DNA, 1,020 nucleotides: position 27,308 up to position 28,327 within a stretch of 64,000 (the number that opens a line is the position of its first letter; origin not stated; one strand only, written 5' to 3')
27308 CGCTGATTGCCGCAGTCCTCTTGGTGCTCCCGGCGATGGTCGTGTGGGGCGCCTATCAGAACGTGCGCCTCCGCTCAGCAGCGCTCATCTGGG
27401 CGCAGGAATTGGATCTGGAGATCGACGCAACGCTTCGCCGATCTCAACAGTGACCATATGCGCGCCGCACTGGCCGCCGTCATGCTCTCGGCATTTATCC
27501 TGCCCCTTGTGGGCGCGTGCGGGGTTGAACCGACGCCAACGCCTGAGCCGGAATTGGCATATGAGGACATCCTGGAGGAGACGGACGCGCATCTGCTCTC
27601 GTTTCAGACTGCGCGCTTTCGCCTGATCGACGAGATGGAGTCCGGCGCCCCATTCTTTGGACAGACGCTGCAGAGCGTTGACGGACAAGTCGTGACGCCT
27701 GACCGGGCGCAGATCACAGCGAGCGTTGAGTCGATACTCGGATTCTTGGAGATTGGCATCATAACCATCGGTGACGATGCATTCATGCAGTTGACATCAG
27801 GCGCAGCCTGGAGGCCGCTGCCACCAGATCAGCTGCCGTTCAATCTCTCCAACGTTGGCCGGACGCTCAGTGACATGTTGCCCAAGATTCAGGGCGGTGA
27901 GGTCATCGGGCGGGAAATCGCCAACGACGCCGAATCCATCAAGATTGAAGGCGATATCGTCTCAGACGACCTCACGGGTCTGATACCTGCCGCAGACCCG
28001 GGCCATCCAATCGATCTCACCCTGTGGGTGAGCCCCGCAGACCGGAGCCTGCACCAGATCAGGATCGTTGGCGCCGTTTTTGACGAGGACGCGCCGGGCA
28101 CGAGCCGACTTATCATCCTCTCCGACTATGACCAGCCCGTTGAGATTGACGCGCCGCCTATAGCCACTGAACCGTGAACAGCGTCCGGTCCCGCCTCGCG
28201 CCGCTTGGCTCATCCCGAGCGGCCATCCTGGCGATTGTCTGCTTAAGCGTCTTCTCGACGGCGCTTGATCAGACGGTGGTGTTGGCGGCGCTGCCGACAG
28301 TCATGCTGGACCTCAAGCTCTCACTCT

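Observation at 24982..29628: MMPL transporter, LprG-like lipoprotein and MFS pump cluster immediately downstream of the giant gene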

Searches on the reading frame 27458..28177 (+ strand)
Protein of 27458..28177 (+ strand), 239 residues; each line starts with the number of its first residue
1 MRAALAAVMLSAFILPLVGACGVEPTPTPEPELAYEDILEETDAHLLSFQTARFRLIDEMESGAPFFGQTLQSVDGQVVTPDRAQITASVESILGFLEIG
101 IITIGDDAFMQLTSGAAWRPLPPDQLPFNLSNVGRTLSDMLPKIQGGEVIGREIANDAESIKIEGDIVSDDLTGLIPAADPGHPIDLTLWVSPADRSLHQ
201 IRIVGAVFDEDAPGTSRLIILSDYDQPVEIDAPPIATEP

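Call 8: search_protein_families(library=pfam, proteins=[window:27458-28177:+], max_evalue=0.01)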
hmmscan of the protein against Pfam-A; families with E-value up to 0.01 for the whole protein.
window:27458-28177:+ (239 aa): 1 family
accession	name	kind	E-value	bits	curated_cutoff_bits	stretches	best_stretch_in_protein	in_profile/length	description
PF07161.20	LppX_LprAFG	-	8.7e-09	36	24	1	70-230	33-192/192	LppX_LprAFG lipoprotein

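Call 9: search_protein_families(library=ncbifam, proteins=[window:27458-28177:+], max_evalue=0.01)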
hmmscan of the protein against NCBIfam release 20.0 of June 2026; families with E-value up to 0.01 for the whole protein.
window:27458-28177:+ (239 aa): 0 families

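Call 10: search_solved_structures(query=window:27458-28177:+, max_evalue=10, show_alignments=2)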
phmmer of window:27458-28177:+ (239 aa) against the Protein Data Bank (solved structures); distinct sequences matched with E-value up to 10: 4.
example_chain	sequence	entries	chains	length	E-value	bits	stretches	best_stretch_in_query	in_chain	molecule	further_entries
3mh9_C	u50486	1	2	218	5e-05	26.6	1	24-236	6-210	Lipoprotein lprG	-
3mh8_A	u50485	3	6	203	0.00098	22.3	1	41-202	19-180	Lipoprotein lprG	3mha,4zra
9cc7_A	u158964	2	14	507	0.24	14.5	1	24-108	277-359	Portal protein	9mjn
2pjq_A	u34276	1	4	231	0.69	13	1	30-84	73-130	Uncharacterized protein lp_2664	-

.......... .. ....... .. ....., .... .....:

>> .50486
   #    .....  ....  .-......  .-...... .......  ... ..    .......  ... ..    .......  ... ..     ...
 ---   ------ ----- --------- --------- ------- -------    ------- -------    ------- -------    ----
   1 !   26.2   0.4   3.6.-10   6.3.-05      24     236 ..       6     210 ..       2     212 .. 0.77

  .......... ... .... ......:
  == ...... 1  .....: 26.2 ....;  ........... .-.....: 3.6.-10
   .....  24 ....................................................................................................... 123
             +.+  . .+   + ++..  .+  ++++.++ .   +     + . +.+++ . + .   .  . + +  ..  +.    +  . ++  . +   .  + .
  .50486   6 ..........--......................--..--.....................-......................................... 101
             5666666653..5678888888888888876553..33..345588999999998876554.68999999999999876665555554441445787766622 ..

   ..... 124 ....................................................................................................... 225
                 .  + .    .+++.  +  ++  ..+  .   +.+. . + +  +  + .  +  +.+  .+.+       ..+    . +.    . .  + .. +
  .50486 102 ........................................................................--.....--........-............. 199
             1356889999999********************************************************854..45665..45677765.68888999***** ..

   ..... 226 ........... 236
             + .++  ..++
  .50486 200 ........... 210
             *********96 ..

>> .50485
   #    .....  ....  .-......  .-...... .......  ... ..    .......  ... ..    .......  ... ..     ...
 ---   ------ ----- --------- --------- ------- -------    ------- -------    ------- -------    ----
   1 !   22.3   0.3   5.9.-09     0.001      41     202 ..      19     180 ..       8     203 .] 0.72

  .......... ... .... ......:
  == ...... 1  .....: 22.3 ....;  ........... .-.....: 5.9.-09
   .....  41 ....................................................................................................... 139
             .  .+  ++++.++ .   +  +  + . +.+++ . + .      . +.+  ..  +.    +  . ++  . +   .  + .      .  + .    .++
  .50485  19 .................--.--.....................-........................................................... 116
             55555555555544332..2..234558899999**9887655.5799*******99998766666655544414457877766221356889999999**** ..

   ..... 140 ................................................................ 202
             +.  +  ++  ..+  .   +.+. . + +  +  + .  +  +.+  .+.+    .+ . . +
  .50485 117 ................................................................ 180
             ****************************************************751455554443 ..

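Call 13: find_homologous_proteins(query=window:27458-28177:+, max_evalue=0.001)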
Query window:27458-28177:+ (239 aa): 39 proteins with E <= 0.001 among 867 candidates.
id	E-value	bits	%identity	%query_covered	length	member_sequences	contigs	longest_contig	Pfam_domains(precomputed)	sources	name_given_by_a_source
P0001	7.8e-146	502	97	100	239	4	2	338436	PF07161.20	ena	-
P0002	2.5e-88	314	63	97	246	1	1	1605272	PF07161.20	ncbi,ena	-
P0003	3.1e-88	314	64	89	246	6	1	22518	PF07161.20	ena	-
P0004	7.2e-88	312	62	92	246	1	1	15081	PF07161.20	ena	-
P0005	7.6e-88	312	62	87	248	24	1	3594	PF07161.20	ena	-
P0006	1.1e-87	312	63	99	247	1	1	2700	PF07161.20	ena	-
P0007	4.3e-87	310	62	97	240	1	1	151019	PF07161.20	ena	-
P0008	5.2e-87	310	63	90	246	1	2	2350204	PF07161.20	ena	-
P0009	1.9e-86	308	64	88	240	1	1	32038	PF07161.20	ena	-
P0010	2.7e-85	304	61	97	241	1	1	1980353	PF07161.20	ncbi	-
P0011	3.2e-85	304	62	88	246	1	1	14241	PF07161.20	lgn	-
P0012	8.4e-85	302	61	97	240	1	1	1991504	PF07161.20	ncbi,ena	-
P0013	1.8e-84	301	63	88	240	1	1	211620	PF07161.20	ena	-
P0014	3.1e-84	301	63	90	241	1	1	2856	PF07161.20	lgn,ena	-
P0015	7.1e-84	299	62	95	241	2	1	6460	PF07161.20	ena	-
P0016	3.2e-83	297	63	89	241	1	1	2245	PF07161.20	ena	-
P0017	3.7e-83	297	64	89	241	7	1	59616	PF07161.20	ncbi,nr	ncbi:MAG: LppX_LprAFG lipoprotein [Chloroflexi bacterium]|nr:LppX_LprAFG lipoprotein [Chloroflexota 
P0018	5.5e-83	297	64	89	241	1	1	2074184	PF07161.20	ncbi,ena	-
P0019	1.1e-82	295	61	81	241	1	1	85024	PF07161.20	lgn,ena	-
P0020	1.7e-82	295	64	89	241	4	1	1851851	PF07161.20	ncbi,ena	-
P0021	2.6e-81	291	62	90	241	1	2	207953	PF07161.20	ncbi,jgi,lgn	-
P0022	5.4e-81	290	60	97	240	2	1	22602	PF07161.20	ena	-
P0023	1.9e-80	288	59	97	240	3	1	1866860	PF07161.20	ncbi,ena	-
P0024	1.1e-79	286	59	97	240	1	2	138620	PF07161.20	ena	-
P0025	3.5e-78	281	60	85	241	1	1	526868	PF07161.20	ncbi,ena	-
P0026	1.9e-73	265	54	95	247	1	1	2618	PF07161.20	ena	-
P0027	9.6e-73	263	53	95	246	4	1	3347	PF07161.20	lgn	-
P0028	7.5e-71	257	55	95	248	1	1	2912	PF07161.20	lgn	-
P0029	4.4e-68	248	51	93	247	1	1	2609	PF07161.20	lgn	-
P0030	6.6e-68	247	51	97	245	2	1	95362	PF07161.20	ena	-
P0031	1.8e-64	236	48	84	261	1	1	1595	PF07161.20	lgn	-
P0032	1.3e-58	217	47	89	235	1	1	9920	PF07161.20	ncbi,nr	ncbi:MAG: LppX_LprAFG lipoprotein [Spirochaetaceae bacterium]|nr:LppX_LprAFG lipoprotein [Spirochaet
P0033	1.4e-56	210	41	100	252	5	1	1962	PF07161.20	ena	-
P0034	1.1e-53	201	41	99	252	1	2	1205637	PF07161.20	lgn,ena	-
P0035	3.1e-46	176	42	80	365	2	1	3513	PF07161.20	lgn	-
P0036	9.8e-46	175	40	83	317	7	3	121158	PF07161.20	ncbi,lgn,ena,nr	ncbi:MAG: LppX_LprAFG lipoprotein [Chloroflexi bacterium]|nr:LppX_LprAFG lipoprotein [Chloroflexota 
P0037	1.1e-42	165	38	85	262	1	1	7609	PF07161.20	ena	-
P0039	2.0e-31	128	36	95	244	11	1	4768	PF07161.20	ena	-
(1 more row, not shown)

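Call 21: find_related_loci(query=A1, collection=genome_contigs, flank=8000)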
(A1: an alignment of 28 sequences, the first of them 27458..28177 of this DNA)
Query A1 (239 aa) in genome_contigs; peptide patterns used: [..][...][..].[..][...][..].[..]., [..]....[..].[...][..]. (x = any residue, [..] = any of these).
253 stretches matched a pattern; 179 encode a relative of the query (tblastn E <= 1e-3); the best 80 are kept; 80 distinct loci.
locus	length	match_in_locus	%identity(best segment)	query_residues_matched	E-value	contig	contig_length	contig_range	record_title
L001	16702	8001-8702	61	1-233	3e-91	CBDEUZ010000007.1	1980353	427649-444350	MAG: Dehalococcoidia bacterium isolate 12bb4de0-5d66-41c1-88e6-9363c8e7e517 genome assembly, contig: contig_7, whole gen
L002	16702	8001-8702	63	1-233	1e-90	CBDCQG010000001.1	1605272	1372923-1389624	MAG: Dehalococcoidia bacterium isolate 3fbff2ca-e395-4b82-b99e-5caa4fe2b8c1 genome assembly, contig: contig_1, whole gen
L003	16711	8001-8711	60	1-237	4e-88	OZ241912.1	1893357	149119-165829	MAG: Dehalococcoidia bacterium isolate 1b74dff9-3c1d-47af-b536-3faa717bbe64 genome assembly, chromosome: 1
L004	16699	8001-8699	60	1-233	7e-88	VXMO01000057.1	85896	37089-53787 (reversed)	MAG: Dehalococcoidia bacterium isolate SB0661_bin_39 NODE_342_length_85896_cov_23.503431, whole genome shotgun sequence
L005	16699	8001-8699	59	1-233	1e-86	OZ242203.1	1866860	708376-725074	MAG: Dehalococcoidia bacterium isolate 46b4cb23-0772-48d0-a046-138772aa9ab4 genome assembly, chromosome: 1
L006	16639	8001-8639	64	21-233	1e-86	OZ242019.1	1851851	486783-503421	MAG: Dehalococcoidia bacterium isolate 6a8eb34f-a5cb-4fb7-8aaa-94d649b5f1d6 genome assembly, chromosome: 1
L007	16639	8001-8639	64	21-233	1e-86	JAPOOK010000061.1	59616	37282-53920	MAG: Chloroflexota bacterium isolate APA_bin_32 c_000000497221, whole genome shotgun sequence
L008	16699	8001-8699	61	1-233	1e-86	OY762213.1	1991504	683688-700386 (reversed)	MAG: Dehalococcoidia bacterium isolate 03469a5e-dcd7-4577-8116-c1a2ee551a24 genome assembly, chromosome: 1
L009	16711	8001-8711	58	1-237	3e-86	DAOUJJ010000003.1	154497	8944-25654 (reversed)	MAG TPA_asm: Dehalococcoidia bacterium isolate S32_260 k113_4365528, whole genome shotgun sequence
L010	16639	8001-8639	64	21-233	2e-86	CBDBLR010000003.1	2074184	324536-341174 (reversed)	MAG: Dehalococcoidia bacterium isolate b0ff33b4-6d30-44c2-b05f-a31f5125ac2a genome assembly, contig: contig_3, whole gen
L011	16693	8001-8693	58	10-237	3e-85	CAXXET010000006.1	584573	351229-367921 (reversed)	MAG: Dehalococcoidia bacterium isolate 2b4b04a0-9111-43d2-a146-f7996b42d8f3 genome assembly, contig: contig_6, whole gen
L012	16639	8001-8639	63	21-233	1e-83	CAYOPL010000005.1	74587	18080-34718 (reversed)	MAG TPA_asm: uncultured Dehalococcoidia bacterium isolate SRP338948_co1_117 genome assembly, contig: k141_25583, whole g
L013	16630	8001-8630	61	25-233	3e-83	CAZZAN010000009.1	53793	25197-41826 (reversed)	MAG TPA_asm: uncultured Dehalococcoidia bacterium isolate SRP109090_co2_117 genome assembly, contig: NODE_701_length_537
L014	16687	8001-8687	63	7-233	8e-91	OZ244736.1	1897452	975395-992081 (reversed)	MAG: Dehalococcoidia bacterium isolate 0c2fdd25-49b8-4d48-8c84-d33287bfe51c genome assembly, chromosome: 1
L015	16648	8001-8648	64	25-239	1e-90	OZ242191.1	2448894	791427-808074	MAG: Dehalococcoidia bacterium isolate de6f4d66-2acb-4fd1-9b53-abb1080e863f genome assembly, chromosome: 1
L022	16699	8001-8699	45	4-237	7e-65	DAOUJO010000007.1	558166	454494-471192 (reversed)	MAG TPA_asm: Dehalococcoidia bacterium isolate S34_268 k113_276283, whole genome shotgun sequence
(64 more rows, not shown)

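Call 24: search_protein_families(library=pfam, proteins=[L001:10323-11441:+, L001:13947-15971:-, L022:13941-15092:+, L001:6526-7764:-, L001:2254-3690:+, L001:3765-6455:+, L001:16062-16646:-], max_evalue=0.001)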
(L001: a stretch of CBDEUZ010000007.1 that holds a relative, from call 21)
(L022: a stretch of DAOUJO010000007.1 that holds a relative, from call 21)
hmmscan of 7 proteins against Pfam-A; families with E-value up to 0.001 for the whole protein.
L001:10323-11441:+ (372 aa): 2 families
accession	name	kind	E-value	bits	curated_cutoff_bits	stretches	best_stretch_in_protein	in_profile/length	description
PF19298.5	KshA_C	-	1.6e-21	77.8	23.3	1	126-339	2-207/207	3-Ketosteroid 9alpha-hydroxylase C-terminal domain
PF00355.32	Rieske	-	7.7e-16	58.2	20.3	1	21-105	2-83/88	Rieske [2Fe-2S] domain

L001:13947-15971:- (674 aa): 2 families
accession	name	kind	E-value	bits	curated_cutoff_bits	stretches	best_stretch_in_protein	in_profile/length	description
PF00067.27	p450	-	4e-37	128.5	22.8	1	248-651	17-446/462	Cytochrome P450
PF05719.16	GPP34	-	8e-30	104.8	29.1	1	15-216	1-199/201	Golgi phosphoprotein 3 (GPP34)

L022:13941-15092:+ (383 aa): 8 families
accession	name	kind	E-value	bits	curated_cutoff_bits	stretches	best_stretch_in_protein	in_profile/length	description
PF02353.26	CMAS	-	7.1e-18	65.3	27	1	45-179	6-139/273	Mycolic acid cyclopropane synthetase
PF08241.18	Methyltransf_11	-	6.7e-15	55.9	21.2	1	103-198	1-91/95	Methyltransferase domain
PF13649.12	Methyltransf_25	-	4.8e-13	50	27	1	102-196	1-95/97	Methyltransferase domain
PF13847.12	Methyltransf_31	-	6.1e-10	39.4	27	1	97-200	2-107/145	Methyltransferase domain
PF13489.12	Methyltransf_23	-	2.3e-07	31.1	27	1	95-198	19-112/164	Methyltransferase domain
PF08242.18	Methyltransf_12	-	1.6e-06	29.2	30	1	103-196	1-94/98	Methyltransferase domain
PF01209.24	Ubie_methyltran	-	0.00025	20.9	20.1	1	94-197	43-146/233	ubiE/COQ5 methyltransferase family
PF08003.17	Methyltransf_9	-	0.00056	19.4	23.8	1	83-170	101-185/315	Protein of unknown function (DUF1698)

L001:6526-7764:- (412 aa): 4 families
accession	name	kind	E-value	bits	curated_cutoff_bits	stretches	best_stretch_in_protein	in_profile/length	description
PF00291.31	PALP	-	1.8e-86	290.6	35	1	17-306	1-295/295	Pyridoxal-phosphate dependent enzyme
PF13291.12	ACT_4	-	1.5e-06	29.2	27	1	331-395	9-70/80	ACT domain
PF13740.12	ACT_6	-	0.00011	22.5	23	1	329-370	3-44/76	ACT domain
PF01842.31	ACT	-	0.00014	22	27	1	332-394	4-61/66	ACT domain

L001:2254-3690:+ (478 aa): 3 families
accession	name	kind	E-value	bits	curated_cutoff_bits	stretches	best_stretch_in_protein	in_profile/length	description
PF00884.28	Sulfatase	-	4.8e-41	141.5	25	1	16-353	2-301/301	Sulfatase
PF16347.10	SGSH_C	-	1e-09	39.2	29.3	1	313-374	11-74/154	N-sulphoglucosamine sulphohydrolase, C-terminal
PF01663.27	Phosphodiest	-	1.9e-08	34.8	23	1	231-276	183-221/342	Type I phosphodiesterase / nucleotide pyrophosphatase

L001:3765-6455:+ (896 aa): 1 family
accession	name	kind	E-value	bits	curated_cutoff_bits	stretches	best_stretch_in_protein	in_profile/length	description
PF04151.21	PPC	-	4.6e-10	40.7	25.9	1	136-199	1-67/70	Bacterial pre-peptidase C-terminal domain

L001:16062-16646:- (194 aa): 0 families

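Call 29: search_protein_families(library=ncbifam, proteins=[L001:10323-11441:+, L001:13947-15971:-, L022:13941-15092:+, L001:11476-13950:+], max_evalue=0.00001)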
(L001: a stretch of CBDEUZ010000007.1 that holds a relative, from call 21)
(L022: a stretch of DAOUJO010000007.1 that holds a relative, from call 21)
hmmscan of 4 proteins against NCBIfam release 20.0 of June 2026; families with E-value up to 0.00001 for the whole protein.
L001:10323-11441:+ (372 aa): 1 family
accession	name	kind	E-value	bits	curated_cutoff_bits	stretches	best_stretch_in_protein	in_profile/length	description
NF052579.1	BetMthstMoxSdmAMthl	equivalog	1.1e-09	37.8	600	1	21-179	18-178/351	4beta-methylsterol monooxygenase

L001:13947-15971:- (674 aa): 4 families
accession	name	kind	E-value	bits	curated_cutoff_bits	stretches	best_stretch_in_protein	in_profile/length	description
NF045812.1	PentlenOxigase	equivalog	1.4e-22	80.2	800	1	322-672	89-441/444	pentalenene oxygenase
NF050147.1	aminopyruv_ApyO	equivalog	2.4e-19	69.3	525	1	316-644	80-400/444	RiPP biosynthesis cytochrome P450 ApyO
NF051859.1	AlbFlvMonOxTrpSyn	equivalog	5.6e-19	68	700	1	313-645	98-435/457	bifunctional albaflavenone monooxygenase/terpene synthase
TIGR04538.1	P450_cycloAA_1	subfamily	4.6e-06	25.7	500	1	530-629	257-358/395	cytochrome P450, cyclodipeptide synthase-associated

L022:13941-15092:+ (383 aa): 9 families
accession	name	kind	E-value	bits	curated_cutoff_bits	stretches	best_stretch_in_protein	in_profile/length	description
NF041675.1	sarc_dimgly_tmase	equivalog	2e-19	70.6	550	1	45-199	8-166/278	sarcosine/dimethylglycine N-methyltransferase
NF040703.1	cyclopro_CfaB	exception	6.2e-16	58.2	650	1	46-160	104-221/393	C17 cyclopropane fatty acid synthase CfaB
NF008686.0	PRK11705.1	equivalog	8.8e-15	54.6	400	1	49-155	116-225/383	cyclopropane fatty acyl phospholipid synthase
NF040660.1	mycolic_MTase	equivalog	5.4e-13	49.2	390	1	45-141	4-103/283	cyclopropane mycolic acid synthase family methyltransferase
NF053839.1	CPFASynBruc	equivalog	1.4e-11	44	600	1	74-170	150-242/410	cyclopropane fatty acid synthase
NF045667.1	MTase_DVU1556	equivalog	1.8e-09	37.3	155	1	88-201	12-118/213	DVU_1556 family methyltransferase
NF043040.1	corrin_prot_MT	hypoth_equivalog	1.1e-07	31.5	180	1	90-170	34-113/216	corrinoid protein-associated methyltransferase CpaM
TIGR01983.1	UbiG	equivalog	1.7e-06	27.5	102.95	1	95-198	46-147/228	bifunctional 2-polyprenyl-6-hydroxyphenol methylase/3-demethylubiquinol 3-O-methyltransferase UbiG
NF001244.0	PRK00216.1-5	equivalog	6.1e-06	25.7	216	0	88-199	38-150/236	bifunctional demethylmenaquinone methyltransferase/2-methoxy-6-polyprenyl-1,4-benzoquinol methylase UbiE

L001:11476-13950:+ (824 aa): 9 families
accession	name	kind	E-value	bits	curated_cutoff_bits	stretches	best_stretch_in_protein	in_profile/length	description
TIGR00921.1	2A067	subfamily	7.4e-65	219.3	351.9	2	615-789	564-732/733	hydrophobe/amphiphile efflux-3 (HAE3) family transporter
TIGR00833.1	actII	subfamily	3.7e-47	161.2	874.7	2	208-451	163-395/910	MMPL family RND transporter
TIGR03480.1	HpnN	hypoth_equivalog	4.1e-31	107.8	751.85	2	286-388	330-432/862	hopanoid biosynthesis associated RND transporter like protein HpnN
NF052374.1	HopndTporHpnN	equivalog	9.3e-20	70.3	1100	2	286-381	333-428/858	hopanoid transporter HpnN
TIGR00918.1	2A060602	subfamily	1.9e-09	35.8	1120.4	1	637-789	403-555/1145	transmembrane receptor Patched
NF045600.2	BstA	equivalog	3.2e-09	35.3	1400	0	639-787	754-893/903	sterol transporter cytoplasmic membrane protein BstA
TIGR00916.1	2A0604s01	subfamily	3.3e-09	36.7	148.6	1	638-780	88-231/231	SecD/SecF family protein translocase subunit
NF009583.0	PRK13024.1-3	subfamily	2.3e-08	32.5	721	1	642-794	283-435/755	protein translocase subunit SecDF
TIGR01129.1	secD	equivalog_domain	7.5e-07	28.6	244.4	0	638-782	248-392/397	protein translocase subunit SecD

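Call 37: find_encoding_contigs(protein=P0001, flank=10000, max_places=3)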
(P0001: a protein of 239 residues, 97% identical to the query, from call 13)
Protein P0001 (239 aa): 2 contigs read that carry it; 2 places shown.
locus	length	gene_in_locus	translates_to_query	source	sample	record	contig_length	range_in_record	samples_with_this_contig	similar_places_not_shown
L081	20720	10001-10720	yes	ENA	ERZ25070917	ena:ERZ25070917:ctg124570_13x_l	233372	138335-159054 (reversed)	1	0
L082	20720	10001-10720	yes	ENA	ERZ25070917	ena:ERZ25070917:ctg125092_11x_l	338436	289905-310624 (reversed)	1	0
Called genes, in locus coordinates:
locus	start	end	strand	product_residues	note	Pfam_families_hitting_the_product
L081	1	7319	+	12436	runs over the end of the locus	-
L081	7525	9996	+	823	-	PF03176:MMPL, PF02460:Patched, PF12349:Sterol-sensing (weak)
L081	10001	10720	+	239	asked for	PF07161:LppX_LprAFG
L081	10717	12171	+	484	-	PF07690:MFS_1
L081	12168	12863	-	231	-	PF00106:adh_short, PF01370:Epimerase (weak), PF08659:KR, PF13561:adh_short_C2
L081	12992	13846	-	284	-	-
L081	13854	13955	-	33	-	-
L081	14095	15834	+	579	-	PF00860:Xan_ur_permease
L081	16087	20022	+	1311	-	PF03160:Calx-beta (weak), PF00041:fn3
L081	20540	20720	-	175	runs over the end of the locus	PF12172:zf-ChsH2, PF01796:OB_ChsH2_C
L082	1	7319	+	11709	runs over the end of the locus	?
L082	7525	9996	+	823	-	PF03176:MMPL, PF02460:Patched, PF12349:Sterol-sensing (weak)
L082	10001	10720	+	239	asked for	PF07161:LppX_LprAFG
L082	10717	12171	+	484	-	PF07690:MFS_1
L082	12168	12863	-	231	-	PF00106:adh_short, PF01370:Epimerase (weak), PF08659:KR, PF13561:adh_short_C2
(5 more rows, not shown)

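Call 40: predict_structure(alignment_id=A1)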
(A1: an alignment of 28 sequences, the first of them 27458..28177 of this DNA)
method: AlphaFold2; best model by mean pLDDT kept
length: 239 residues; sequences in the alignment: 28
mean_pLDDT: 85.8   pTM: 0.79
mean pLDDT of the five models: 85.8, 85.1, 85.0, 83.8, 83.3
residues with pLDDT >= 90: 162; 70-90: 40; 50-70: 9; < 50: 28
segments of 3 or more residues with pLDDT < 50: 1-25, 237-239
pLDDT, mean of each block of 10 residues (from residue 1): 40 39 51 86 97 94 88 94 93 90 93 89 88 93 96 93 97 93 97 96 96 94 95 65
secondary structure, 60 per line:
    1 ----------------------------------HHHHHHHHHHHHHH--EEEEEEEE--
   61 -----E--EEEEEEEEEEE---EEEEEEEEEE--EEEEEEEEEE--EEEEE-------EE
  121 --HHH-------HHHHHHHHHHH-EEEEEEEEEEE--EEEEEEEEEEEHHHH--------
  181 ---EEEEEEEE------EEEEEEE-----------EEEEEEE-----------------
elements in order: H35-48 E51-58 E69-79 E83-92 E95-104 E107-111 H133-143 E145-155 E158-168 H169-172 E184-191 E198-204 E216-222
